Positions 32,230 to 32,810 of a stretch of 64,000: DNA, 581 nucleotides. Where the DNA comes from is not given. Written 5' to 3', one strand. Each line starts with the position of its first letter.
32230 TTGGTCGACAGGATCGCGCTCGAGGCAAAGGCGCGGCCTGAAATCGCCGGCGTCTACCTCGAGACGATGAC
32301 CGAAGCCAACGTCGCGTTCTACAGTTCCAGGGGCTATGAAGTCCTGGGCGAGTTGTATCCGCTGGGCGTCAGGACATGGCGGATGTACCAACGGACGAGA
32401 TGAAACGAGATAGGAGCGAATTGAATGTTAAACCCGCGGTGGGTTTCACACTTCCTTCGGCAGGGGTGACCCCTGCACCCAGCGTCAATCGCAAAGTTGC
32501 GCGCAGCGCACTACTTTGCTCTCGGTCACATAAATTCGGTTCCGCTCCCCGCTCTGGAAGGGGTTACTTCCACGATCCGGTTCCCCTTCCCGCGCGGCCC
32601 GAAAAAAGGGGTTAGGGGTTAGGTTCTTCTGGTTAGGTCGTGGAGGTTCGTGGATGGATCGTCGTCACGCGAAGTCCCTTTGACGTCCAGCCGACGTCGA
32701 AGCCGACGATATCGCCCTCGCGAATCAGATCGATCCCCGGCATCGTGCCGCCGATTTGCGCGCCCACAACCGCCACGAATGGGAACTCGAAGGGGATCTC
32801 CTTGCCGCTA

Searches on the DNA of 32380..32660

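Call 53: search_rna_families(source=window, start=32380, end=32660, threshold=evalue, max_evalue=10)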
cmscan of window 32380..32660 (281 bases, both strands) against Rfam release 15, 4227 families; matches with E-value up to 10: 1.
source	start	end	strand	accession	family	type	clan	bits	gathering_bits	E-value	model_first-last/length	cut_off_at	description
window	32416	32439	+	RF01613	ceN109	Gene; snRNA; snoRNA; CD-box;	-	12.1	52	8.1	1-67/67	no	Nematode snoRNA ceN109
